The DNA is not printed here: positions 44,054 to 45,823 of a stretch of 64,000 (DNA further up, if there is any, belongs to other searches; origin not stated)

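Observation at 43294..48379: Uncharacterised five-gene envelope module downstream of the regulator/repeat block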

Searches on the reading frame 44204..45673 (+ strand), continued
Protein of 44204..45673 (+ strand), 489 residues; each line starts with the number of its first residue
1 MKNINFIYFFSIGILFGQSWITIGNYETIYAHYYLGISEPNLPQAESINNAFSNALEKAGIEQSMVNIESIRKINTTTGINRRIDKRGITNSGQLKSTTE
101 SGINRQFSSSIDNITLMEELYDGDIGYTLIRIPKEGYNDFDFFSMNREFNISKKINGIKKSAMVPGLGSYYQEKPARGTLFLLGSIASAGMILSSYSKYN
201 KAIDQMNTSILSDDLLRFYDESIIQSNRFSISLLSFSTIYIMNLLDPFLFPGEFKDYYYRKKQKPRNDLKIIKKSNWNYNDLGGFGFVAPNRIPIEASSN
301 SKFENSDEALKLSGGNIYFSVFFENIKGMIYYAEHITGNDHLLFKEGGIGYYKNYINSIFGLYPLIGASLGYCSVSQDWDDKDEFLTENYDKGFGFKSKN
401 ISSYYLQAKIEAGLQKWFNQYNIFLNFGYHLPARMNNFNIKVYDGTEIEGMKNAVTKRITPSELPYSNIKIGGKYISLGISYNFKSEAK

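Call 42: predict_structure(alignment_id=A3)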
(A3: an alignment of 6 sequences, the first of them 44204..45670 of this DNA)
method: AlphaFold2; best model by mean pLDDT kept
length: 489 residues; sequences in the alignment: 6
mean_pLDDT: 46.6   pTM: 0.37
mean pLDDT of the five models: 46.6, 43.7, 43.2, 40.8, 37.2
residues with pLDDT >= 90: 0; 70-90: 106; 50-70: 69; < 50: 314
segments of 3 or more residues with pLDDT < 50: 1-46, 59-292, 300-326, 486-489
pLDDT, mean of each block of 10 residues (from residue 1): 26 25 26 36 48 51 35 27 34 31 30 39 34 38 39 37 28 30 33 35 35 37 38 33 32 29 28 24 38 51 40 40 47 54 69 66 73 75 69 70 78 77 75 78 78 80 73 68 52
secondary structure, 60 per line:
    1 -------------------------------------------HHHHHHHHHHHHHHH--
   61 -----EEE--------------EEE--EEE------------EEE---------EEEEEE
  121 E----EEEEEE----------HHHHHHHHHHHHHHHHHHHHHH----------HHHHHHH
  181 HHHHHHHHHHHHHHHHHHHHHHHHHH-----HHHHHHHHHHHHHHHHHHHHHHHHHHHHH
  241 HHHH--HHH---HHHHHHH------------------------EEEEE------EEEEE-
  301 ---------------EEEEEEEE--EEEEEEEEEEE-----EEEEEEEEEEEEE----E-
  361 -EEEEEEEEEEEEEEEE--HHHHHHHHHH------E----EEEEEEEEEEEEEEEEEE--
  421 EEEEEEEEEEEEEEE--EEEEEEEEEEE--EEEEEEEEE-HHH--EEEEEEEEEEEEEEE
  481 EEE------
elements in order: H44-58 E66-68 E83-85 E88-90 E103-105 E115-121 E126-131 H142-163 H174-206 H212-244 H253-259 E284-288 E295-299 E316-323 E326-336 E342-354 E362-377 H380-389 E401-418 E421-435 E438-448 E451-459 E466-483

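Call 45: fold_search(model_id=the predicted structure, library=pdb)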
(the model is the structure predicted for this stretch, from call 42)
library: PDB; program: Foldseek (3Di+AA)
matches with E <= 10: 1131; with E <= 0.001: 9
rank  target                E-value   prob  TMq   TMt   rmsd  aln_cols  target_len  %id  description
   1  1p4t                  1.5e-05  1.00  0.25  0.70   6.9       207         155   12  Crystal structure of Neisserial surface protein A (NspA) (released 2003-07-22)
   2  8qxp                  5.0e-05  1.00  0.23  0.53   7.7       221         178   12  Crystal structure of the outer membrane porin OmpW from Klebsiella pneumoniae (released 2024-01-24)
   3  2f1t_A                6.2e-05  1.00  0.23  0.51   7.7       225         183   10  Outer membrane protein OmpW (released 2006-01-24)
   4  4rlc                  9.0e-05  1.00  0.23  0.75   7.7       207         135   12  Crystal structure of the N-terminal beta-barrel domain of Pseudomonas aeruginosa OprF (released 2015-04-22)
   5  2f1v_A                9.6e-05  1.00  0.22  0.50   7.7       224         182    9  Outer membrane protein OmpW (released 2006-01-24)
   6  1k24                  2.1e-04  1.00  0.23  0.41  14.2       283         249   11  Crystal Structure of the OpcA Outer Membrane Adhesin/Invasin from Neisseria meningitidis (released 2002-03-27)
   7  3slo                  2.3e-04  0.97  0.17  0.24  17.4       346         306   10  Pre-cleavage Structure of the Autotransporter EspP - N1023D mutant (released 2011-11-16)
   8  9nh2_A                4.3e-04  1.00  0.23  0.46   9.8       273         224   11  In situ cryo-EM structure of porin III of the Legionella Dot/Icm T4SS machine (released 2025-09-17)
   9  3slj                  6.0e-04  0.87  0.17  0.23  18.7       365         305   11  Pre-cleavage Structure of the Autotransporter EspP - N1023A mutant (released 2011-11-16)
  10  3dzm_C                1.2e-03  1.00  0.21  0.42   7.8       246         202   11  Crystal structure of a major outer membrane protein from Thermus thermophilus HB27 (released 2008-12-23)
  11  7fdy_B                1.3e-03  0.28  0.10  0.13  20.9       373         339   11  Structure of OmpF1 (released 2022-11-16)
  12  9nh1_A                1.7e-03  0.93  0.19  0.31  10.1       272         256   10  In situ cryo-EM structure of porin I of the Legionella Dot/Icm T4SS machine (released 2025-09-17)
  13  9oqa                  1.7e-03  0.93  0.17  0.14  18.6       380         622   10  Cryo-EM structure of AaaA, a Pseudomonas Aeruginosa autotransporter (released 2025-08-13)
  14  9j9o_A                1.7e-03  0.33  0.10  0.13  20.8       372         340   11  artificial dinuclear Zn-bound metalloprotein 1 (D1:2Zn) (released 2025-07-02)
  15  3dzm_A                1.9e-03  1.00  0.23  0.45   8.2       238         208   11  Crystal structure of a major outer membrane protein from Thermus thermophilus HB27 (released 2008-12-23)
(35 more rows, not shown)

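Call 46: find_encoding_contigs(protein=P0063, flank=6000, max_places=3)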
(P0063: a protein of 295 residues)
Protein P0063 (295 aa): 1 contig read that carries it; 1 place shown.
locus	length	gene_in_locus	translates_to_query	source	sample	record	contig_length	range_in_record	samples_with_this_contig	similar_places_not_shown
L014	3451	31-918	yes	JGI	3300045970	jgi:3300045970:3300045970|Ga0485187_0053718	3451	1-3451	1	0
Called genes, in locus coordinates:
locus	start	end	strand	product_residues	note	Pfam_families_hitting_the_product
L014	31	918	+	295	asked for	PF18935:DUF5683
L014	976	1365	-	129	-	PF01850:PIN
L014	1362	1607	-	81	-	-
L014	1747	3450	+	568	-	?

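Call 47: find_encoding_contigs(protein=P0044, flank=6000, max_places=3)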
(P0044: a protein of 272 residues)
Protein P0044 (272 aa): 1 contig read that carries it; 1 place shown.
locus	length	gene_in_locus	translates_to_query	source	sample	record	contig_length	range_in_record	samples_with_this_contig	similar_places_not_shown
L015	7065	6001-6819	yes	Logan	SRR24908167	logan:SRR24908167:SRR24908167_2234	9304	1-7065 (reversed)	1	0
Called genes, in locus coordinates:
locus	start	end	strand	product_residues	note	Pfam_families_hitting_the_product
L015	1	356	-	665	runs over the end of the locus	PF13620:CarboxypepD_reg (faint), PF13715:CarbopepD_reg_2 (faint), PF08308:PEGA (faint)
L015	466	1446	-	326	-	PF24125:Cds6_C (weak)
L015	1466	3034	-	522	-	-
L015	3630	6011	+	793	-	PF13620:CarboxypepD_reg, PF13715:CarbopepD_reg_2, PF22904:NOMO1-like_2nd (weak), PF19190:BACON_2, PF22544:HYDIN_VesB_CFA65-like_Ig (weak), PF19190:BACON_2, PF00041:fn3, PF16656:Pur_ac_phosph_N (weak), +1 more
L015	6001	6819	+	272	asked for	-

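Call 67: search_protein_families(library=padloc, proteins=[window:44204-45673:+], max_evalue=0.01)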
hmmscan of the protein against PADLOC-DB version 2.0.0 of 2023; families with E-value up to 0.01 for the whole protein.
window:44204-45673:+ (489 aa): 1 family
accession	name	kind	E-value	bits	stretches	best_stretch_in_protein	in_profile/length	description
PDLC03160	Specificity_I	-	0.00071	16.8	1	380-450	107-176/386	Type I specificity subunit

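Call 77: search_protein_families(library=phrogs, proteins=[window:44204-45673:+], max_evalue=0.01)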
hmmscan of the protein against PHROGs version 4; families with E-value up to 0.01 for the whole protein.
window:44204-45673:+ (489 aa): 0 families

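Call 79: search_protein_families(library=pfam, proteins=[L015:1466-3034:-, L015:466-1446:-, L009:5369-5992:+, L009:6924-8561:+], max_evalue=0.1)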
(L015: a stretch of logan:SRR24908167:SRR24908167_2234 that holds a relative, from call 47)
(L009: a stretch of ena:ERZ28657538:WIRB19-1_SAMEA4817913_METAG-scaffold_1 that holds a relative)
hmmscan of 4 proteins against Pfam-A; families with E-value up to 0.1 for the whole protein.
L015:1466-3034:- (522 aa): 1 family
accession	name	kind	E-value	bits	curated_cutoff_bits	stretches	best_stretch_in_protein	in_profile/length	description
PF20616.4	Caps_syn_GfcC_N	-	0.056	14.1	22.1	0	90-156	15-83/129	Capsule biosynthesis GfcC, N-terminal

L015:466-1446:- (326 aa): 1 family
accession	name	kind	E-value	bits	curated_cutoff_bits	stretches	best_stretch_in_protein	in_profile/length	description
PF24125.1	Cds6_C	-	7.8e-06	26.6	27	1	231-293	36-100/111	Cds6 C-terminal NTF2-like domain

L009:5369-5992:+ (207 aa): 1 family
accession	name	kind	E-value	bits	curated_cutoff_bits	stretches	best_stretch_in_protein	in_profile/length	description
PF02169.21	LPP20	-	0.0011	19.7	25.9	1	61-158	11-94/97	LPP20 lipoprotein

L009:6924-8561:+ (545 aa): 2 families
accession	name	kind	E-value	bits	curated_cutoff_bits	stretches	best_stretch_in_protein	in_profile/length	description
PF00092.34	VWA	-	3.9e-08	34.1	23.8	1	125-221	2-96/174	von Willebrand factor type A domain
PF13519.12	VWA_2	-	2.2e-06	28.7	27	1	125-220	1-92/107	von Willebrand factor type A domain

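Call 80: predict_structure(alignment_id=A8)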
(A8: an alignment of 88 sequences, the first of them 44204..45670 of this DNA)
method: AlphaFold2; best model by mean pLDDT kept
length: 489 residues; sequences in the alignment: 88
mean_pLDDT: 73.7   pTM: 0.50
mean pLDDT of the five models: 73.7, 73.3, 72.4, 69.6, 68.3
residues with pLDDT >= 90: 113; 70-90: 208; 50-70: 61; < 50: 107
segments of 3 or more residues with pLDDT < 50: 1-3, 15-23, 66-80, 82-84, 86-89, 97-106, 255-291, 307-311, 313-315, 321-330
pLDDT, mean of each block of 10 residues (from residue 1): 52 47 64 92 91 88 56 45 46 49 50 84 91 88 81 91 94 90 96 98 98 97 95 94 91 51 39 34 39 60 52 47 44 54 79 74 82 85 79 81 87 85 86 87 88 88 81 85 61
secondary structure, 60 per line:
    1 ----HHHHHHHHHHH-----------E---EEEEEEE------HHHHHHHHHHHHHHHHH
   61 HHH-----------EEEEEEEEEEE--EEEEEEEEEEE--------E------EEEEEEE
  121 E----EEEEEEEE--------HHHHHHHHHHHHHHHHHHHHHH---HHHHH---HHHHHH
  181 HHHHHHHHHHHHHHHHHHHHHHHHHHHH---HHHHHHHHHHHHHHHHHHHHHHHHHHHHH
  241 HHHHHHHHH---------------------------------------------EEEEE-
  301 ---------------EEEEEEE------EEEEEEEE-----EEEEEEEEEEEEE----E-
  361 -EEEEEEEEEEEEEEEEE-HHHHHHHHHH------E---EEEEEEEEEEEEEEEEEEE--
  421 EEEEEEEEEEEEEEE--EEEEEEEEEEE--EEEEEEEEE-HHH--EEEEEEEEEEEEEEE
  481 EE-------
elements in order: H5-15 E31-37 H44-63 E75-85 E88-98 E114-121 E126-133 H142-163 H167-171 H175-208 H212-249 E295-299 E316-322 E329-336 E342-354 E362-378 H380-389 E400-418 E421-435 E438-448 E451-459 E466-482

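Call 87: find_related_loci(query=A9, collection=metagenome_contigs, flank=10000)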
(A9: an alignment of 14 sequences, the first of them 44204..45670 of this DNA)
Query A9 (489 aa) in metagenome_contigs; peptide patterns used: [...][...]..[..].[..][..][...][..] (x = any residue, [..] = any of these).
280 stretches matched a pattern; 47 encode a relative of the query (tblastn E <= 1e-3); 47 distinct loci.
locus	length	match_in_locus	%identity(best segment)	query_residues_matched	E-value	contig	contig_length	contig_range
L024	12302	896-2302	40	12-482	1e-97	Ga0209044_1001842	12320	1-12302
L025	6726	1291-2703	35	6-484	4e-88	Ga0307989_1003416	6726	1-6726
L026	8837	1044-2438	35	9-484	2e-81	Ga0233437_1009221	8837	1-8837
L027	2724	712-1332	23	33-265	7e-10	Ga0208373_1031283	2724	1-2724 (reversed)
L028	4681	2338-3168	27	4-276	1e-9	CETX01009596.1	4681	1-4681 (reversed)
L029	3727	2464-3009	24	76-255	1e-8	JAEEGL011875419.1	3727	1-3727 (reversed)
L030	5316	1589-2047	27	99-252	1e-8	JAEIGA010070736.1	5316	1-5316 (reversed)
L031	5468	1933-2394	26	99-252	2e-8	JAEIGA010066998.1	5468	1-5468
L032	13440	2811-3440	26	60-267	3e-8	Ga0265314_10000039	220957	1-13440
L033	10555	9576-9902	27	141-252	3e-8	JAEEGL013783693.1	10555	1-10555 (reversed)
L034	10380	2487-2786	28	152-249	5e-8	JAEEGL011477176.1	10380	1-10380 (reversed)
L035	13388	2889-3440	28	86-269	1e-7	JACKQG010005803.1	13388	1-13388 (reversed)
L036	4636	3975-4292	25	154-259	3e-7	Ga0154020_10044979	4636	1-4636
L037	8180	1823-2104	26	160-253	4e-7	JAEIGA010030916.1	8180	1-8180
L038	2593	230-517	29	160-255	4e-7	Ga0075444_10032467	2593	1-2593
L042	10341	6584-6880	30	157-255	3e-6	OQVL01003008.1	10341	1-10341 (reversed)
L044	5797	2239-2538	30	155-252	5e-6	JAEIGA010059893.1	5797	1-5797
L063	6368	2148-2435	25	157-252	5e-5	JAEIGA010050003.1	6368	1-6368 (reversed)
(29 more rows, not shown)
